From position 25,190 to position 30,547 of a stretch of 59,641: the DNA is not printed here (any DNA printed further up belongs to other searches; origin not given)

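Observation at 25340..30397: Giant fused double-FtsX permease whose PA/M28-like ectodomain seems to have lost the metal-ligand motifs (pseudo-peptidase, TfR/PSMA-like topology)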

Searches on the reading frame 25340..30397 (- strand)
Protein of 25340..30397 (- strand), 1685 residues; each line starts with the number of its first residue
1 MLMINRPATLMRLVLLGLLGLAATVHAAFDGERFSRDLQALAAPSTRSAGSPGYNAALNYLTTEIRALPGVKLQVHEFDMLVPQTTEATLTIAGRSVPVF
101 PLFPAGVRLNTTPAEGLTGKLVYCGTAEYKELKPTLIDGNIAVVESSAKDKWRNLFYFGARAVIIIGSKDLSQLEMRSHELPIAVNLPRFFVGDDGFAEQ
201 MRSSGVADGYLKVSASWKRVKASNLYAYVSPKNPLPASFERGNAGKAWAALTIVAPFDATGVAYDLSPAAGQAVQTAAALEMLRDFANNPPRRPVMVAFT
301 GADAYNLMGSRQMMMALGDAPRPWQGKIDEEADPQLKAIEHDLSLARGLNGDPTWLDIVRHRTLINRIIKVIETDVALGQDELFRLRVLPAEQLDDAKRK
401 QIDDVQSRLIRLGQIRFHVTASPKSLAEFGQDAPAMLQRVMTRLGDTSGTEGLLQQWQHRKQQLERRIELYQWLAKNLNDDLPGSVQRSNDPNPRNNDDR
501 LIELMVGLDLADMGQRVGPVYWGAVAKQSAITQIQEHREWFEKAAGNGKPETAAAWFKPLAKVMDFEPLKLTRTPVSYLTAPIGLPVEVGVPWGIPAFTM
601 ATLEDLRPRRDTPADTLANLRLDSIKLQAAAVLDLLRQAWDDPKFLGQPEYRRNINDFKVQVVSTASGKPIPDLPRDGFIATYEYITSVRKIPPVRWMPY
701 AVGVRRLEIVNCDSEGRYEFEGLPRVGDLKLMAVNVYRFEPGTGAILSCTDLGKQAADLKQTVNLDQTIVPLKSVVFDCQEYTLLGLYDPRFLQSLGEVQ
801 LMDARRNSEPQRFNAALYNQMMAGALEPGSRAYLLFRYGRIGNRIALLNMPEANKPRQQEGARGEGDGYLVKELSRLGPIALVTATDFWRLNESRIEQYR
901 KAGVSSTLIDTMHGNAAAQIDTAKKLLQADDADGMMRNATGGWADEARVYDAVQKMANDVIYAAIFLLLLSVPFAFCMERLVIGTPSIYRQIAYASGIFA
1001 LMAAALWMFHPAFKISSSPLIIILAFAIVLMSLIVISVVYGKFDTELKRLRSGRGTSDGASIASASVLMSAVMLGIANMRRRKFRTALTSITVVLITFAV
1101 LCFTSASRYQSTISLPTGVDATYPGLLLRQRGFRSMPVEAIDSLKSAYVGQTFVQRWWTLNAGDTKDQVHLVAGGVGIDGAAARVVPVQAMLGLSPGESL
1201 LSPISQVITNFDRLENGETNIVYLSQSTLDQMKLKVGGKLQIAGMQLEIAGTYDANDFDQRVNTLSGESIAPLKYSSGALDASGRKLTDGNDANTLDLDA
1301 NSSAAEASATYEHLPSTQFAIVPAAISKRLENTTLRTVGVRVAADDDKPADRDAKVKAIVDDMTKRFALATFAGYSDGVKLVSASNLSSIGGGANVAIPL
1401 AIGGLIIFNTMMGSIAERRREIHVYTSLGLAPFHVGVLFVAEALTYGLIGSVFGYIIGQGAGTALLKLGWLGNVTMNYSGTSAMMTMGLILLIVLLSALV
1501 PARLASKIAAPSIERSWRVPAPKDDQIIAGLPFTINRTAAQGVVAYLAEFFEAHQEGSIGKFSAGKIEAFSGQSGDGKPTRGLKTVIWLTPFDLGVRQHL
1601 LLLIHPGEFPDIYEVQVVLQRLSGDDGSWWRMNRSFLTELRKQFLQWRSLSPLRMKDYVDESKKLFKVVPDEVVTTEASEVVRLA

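Call 4: search_protein_families(library=pfam, proteins=[window:25340-30397:-], max_evalue=1)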
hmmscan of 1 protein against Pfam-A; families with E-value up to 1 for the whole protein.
window:25340-30397:- (1685 aa): 2 families
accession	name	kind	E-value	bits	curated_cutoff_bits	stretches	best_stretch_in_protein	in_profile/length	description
PF02687.27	FtsX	-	1.1e-12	48.6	25.5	1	1400-1508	8-118/120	FtsX-like permease C-terminal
PF04389.22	Peptidase_M28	-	0.0031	17.7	21.3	1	250-315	14-78/193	Peptidase family M28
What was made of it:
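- On Type VII ABC transporter permease (MacB/LolC/FtsX type): Pfam FtsX E 1.1e-12, 48.6 bits vs 25.5 (call 4).
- On Duplicated FtsX permeases (YbbP, BceB, ADOP): One FtsX hit only (call 4).
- Checked: The window protein alone is below Pfam's M28 threshold (17.7 vs 21.3 bits, call 4).
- Tried and rejected: Pfam on the window protein alone gave a sub-threshold M28 hit (call 4).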

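Call 5: search_protein_families(library=ncbifam, proteins=[window:25340-30397:-], max_evalue=1)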
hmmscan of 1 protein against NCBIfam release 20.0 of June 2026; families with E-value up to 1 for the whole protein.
window:25340-30397:- (1685 aa): 7 families
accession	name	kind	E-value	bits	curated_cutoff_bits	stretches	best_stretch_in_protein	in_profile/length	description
TIGR03434.1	ADOP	subfamily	0.00014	20.2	622.3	1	1396-1507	278-793/803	ADOP family duplicated permease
TIGR00439.2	FtsX_Gneg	equivalog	0.0027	17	255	1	1405-1499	183-277/292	permease-like cell division protein FtsX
NF038347.1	FtsX_Gpos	exception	0.0069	15.8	225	1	1376-1457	155-236/296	permease-like cell division protein FtsX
NF038346.1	FtsX_actino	exception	0.027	13.9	250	1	1400-1504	191-296/308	permease-like cell division protein FtsX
NF047571.1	LIC13212_fam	equivalog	0.099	12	250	1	893-930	36-73/269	LIC13212 family protein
TIGR01302.1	IMP_dehydrog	equivalog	0.13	11.1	481.5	1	891-928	224-261/450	IMP dehydrogenase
TIGR02212.1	lolCE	equivalog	0.49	9.3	362.45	1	1408-1460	285-337/411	lipoprotein-releasing ABC transporter permease subunit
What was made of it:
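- Closest known: Type VII ABC transporters: MacB, LolCDE, FtsEX, HrtBA, YbbAP. Different: All equivalog models score far below cut-off (call 5).
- The FtsX equivalog scores are far below cut-off (17 vs 255 bits, call 5). The ADOP duplicated-permease model scores 20 vs 622 bits (call 5).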

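Call 9: find_homologous_proteins(query=window:25343-30397:-, max_evalue=0.00001)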
Query window:25343-30397:- (1685 aa): 80 proteins with E <= 0.00001 among 8000 candidates.
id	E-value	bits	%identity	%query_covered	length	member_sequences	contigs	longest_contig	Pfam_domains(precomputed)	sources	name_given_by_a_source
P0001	0.0e+0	3786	100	100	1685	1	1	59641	PF02687.28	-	-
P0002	0.0e+0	2846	73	100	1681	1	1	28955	PF02687.28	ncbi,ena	-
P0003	0.0e+0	2698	71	100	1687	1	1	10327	PF02687.28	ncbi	-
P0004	0.0e+0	2687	70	99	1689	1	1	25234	PF02687.28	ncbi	-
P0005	0.0e+0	2649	69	100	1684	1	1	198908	PF02687.28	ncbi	-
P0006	0.0e+0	2555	67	100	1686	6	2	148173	PF02687.28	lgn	-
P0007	0.0e+0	2541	68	99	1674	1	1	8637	PF02687.28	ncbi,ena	ncbi:MAG TPA: ABC transporter permease [Tepidisphaeraceae bacterium]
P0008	0.0e+0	2511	67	99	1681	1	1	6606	PF02687.28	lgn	-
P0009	0.0e+0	2507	67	99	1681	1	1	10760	PF02687.28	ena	-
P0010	0.0e+0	2505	66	100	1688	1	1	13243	PF02687.28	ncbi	-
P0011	0.0e+0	2483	66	99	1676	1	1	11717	PF02687.28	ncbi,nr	ncbi:MAG: putative rane protein [Phycisphaerales bacterium]|nr:putative rane protein [Phycisphaerale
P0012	0.0e+0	2465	66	100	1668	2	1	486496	PF02687.28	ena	-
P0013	0.0e+0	2462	65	100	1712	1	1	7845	PF02687.28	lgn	-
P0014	0.0e+0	2419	65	99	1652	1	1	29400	PF02687.28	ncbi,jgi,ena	ncbi:MAG TPA: ABC transporter permease [Tepidisphaeraceae bacterium]|jgi:ABC-type antimicrobial pept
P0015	0.0e+0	2405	64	100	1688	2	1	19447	PF02687.28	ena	-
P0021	0.0e+0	1990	66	49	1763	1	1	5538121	PF02687.28,PF12704.15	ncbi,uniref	ncbi:FtsX-like permease family protein [Fontivita pretiosa]|uniref:FtsX-like permease family protein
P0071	3.2e-235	802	33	96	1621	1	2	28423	PF02687.28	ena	-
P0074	8.2e-147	509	33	47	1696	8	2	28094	PF02687.28,PF04389.23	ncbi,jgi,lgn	jgi:hypothetical protein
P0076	7.4e-141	489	33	47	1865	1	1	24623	PF02687.28,PF04389.23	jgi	-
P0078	5.0e-133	463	29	64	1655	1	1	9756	PF02687.28,PF04389.23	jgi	jgi:hypothetical protein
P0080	8.3e-119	416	29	63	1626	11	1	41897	PF02687.28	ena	-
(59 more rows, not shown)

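Call 20: find_encoding_contigs(protein=P0074, flank=10000, max_places=2)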
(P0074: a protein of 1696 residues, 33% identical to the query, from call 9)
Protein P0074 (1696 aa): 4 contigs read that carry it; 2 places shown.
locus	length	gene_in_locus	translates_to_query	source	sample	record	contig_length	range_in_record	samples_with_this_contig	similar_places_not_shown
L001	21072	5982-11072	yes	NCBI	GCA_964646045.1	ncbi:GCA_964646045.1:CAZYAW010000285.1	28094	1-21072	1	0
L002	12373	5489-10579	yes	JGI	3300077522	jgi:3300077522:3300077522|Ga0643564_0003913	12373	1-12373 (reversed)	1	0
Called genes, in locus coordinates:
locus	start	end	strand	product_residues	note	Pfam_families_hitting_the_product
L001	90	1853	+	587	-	-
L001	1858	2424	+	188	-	-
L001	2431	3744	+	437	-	-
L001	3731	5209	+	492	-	PF02687:FtsX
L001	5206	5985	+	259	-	PF00005:ABC_tran, PF02463:SMC_N (faint), PF13304:AAA_21 (faint)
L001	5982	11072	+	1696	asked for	PF04389:Peptidase_M28 (faint), PF02687:FtsX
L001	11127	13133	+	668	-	PF03169:OPT (faint)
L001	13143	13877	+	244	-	PF00005:ABC_tran, PF13304:AAA_21 (faint)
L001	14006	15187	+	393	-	PF01408:GFO_IDH_MocA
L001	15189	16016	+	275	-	PF01261:AP_endonuc_2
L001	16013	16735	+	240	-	PF19574:LolA_3 (weak), PF03548:LolA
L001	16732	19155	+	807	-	PF03176:MMPL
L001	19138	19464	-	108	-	-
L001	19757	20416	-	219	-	PF14511:RE_EcoO109I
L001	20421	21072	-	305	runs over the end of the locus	PF01555:N6_N4_Mtase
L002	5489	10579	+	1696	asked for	PF04389:Peptidase_M28 (faint), PF02687:FtsX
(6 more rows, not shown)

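Call 22: search_protein_families(library=pfam, proteins=[P0074, P0076, P0078, P0071, P0021], max_evalue=0.1)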
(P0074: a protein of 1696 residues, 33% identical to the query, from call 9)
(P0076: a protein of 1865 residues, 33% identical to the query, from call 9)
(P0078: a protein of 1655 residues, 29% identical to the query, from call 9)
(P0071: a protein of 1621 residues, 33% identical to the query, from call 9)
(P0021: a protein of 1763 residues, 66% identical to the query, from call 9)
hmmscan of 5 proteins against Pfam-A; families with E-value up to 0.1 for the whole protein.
P0074 (1696 aa): 4 families
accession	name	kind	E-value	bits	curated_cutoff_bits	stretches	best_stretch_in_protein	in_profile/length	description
PF02687.27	FtsX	-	9.1e-09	35.8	25.5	1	1408-1520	6-117/120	FtsX-like permease C-terminal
PF04389.22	Peptidase_M28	-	1.2e-05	25.6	21.3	1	219-305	1-77/193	Peptidase family M28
PF02225.27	PA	-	0.02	15.5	23.9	1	126-193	21-93/95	PA domain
PF05450.20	Nicastrin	-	0.028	14.4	25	1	242-307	3-73/218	Nicastrin large lobe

P0076 (1865 aa): 7 families
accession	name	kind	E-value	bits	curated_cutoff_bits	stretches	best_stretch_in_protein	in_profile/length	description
PF02687.27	FtsX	-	2.3e-09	37.8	25.5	1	1582-1692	8-117/120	FtsX-like permease C-terminal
PF04389.22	Peptidase_M28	-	3.4e-07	30.6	21.3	1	246-330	1-77/193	Peptidase family M28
PF10473.14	CENP-F_leu_zip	-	0.0024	18.4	34.5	1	345-458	9-115/140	Leucine-rich repeats of kinetochore protein Cenp-F/LEK1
PF05450.20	Nicastrin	-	0.023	14.7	25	1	267-333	3-74/218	Nicastrin large lobe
PF04912.19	Dynamitin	-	0.028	14.2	31.8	1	407-550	93-236/396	Dynamitin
PF06419.17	COG6_N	-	0.085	13.4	27.4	0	396-458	27-89/114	Conserved oligomeric complex COG6, N-terminal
PF10046.14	BLOC1_2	-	0.086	13.7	33.4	1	410-460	42-88/96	Biogenesis of lysosome-related organelles complex-1 subunit 2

P0078 (1655 aa): 4 families
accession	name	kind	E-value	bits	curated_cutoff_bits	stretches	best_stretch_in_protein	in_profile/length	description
PF02687.27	FtsX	-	1.6e-09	38.3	25.5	1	1347-1459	7-117/120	FtsX-like permease C-terminal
PF04389.22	Peptidase_M28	-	2.3e-07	31.2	21.3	1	244-319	11-82/193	Peptidase family M28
PF12704.14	MacB_PCD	-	0.018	15.8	27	0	1192-1251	122-176/207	MacB-like periplasmic core domain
PF05450.20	Nicastrin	-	0.026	14.5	25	1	248-333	2-94/218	Nicastrin large lobe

P0071 (1621 aa): 2 families
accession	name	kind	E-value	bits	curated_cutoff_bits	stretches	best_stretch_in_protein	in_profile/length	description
PF02687.27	FtsX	-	1.7e-11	44.6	25.5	1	1343-1452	6-117/120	FtsX-like permease C-terminal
PF12704.14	MacB_PCD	-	0.0065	17.2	27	1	1106-1263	61-200/207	MacB-like periplasmic core domain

P0021 (1763 aa): 3 families
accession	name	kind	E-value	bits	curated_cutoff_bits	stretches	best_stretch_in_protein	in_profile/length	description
PF02687.27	FtsX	-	1.9e-13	50.9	25.5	1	1477-1585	8-118/120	FtsX-like permease C-terminal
PF12704.14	MacB_PCD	-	2e-06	28.7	27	1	1168-1351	1-172/207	MacB-like periplasmic core domain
PF25131.1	bL9m_N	-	0.0026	17.7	27.3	0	1239-1247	2-10/33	Large ribosomal subunit protein bL9m N-terminal domain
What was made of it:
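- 29708..30085 (-): Inserted PA (protease-associated) domain (aa ~105-230). Weak Pfam PA hit in homologue P0074 (call 22).
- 26231..27082 (-): MacB-type periplasmic core domain (aa 1106-1389). Pfam MacB_PCD passes its threshold in P0021 (call 22).
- On Peptidase family M28 (active co-catalytic zinc aminopeptidases): Pfam M28 is above threshold in three distant homologues (call 22) but below it for the window protein itself (17.7 vs 21.3 bits, call 4).
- On Type VII ABC transporter permease (MacB/LolC/FtsX type): Pfam MacB_PCD 28.7 vs 27 bits in P0021 (call 22).
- Checked: Distant homologues pass it (25.6-31.2 bits, call 22).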

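Call 27: find_encoding_contigs(protein=P0021, flank=10000, max_places=1)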
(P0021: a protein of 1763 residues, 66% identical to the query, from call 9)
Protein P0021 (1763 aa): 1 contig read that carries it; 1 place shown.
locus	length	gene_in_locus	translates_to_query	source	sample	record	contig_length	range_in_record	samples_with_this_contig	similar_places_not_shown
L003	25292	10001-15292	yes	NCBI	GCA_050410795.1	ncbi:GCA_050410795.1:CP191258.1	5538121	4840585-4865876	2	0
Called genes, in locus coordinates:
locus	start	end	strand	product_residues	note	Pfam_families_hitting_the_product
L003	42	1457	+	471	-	PF01546:Peptidase_M20, PF07687:M20_dimer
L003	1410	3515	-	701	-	-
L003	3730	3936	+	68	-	-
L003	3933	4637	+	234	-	PF00041:fn3, PF12708:Pect-lyase_RHGA_epim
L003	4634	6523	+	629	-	-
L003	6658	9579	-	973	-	PF00331:Glyco_hydro_10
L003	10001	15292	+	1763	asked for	PF12704:MacB_PCD (weak), PF02687:FtsX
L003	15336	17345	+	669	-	-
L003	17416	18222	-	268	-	PF01557:FAA_hydrolase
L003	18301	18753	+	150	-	PF04074:DUF386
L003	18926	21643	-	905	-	PF00404:Dockerin_1 (faint), PF01839:FG-GAP (faint), PF13517:FG-GAP_3, PF07610:DUF1573 (weak), PF22544:HYDIN_VesB_CFA65-like_Ig (weak), PF13385:Laminin_G_3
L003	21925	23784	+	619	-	-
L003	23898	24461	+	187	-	-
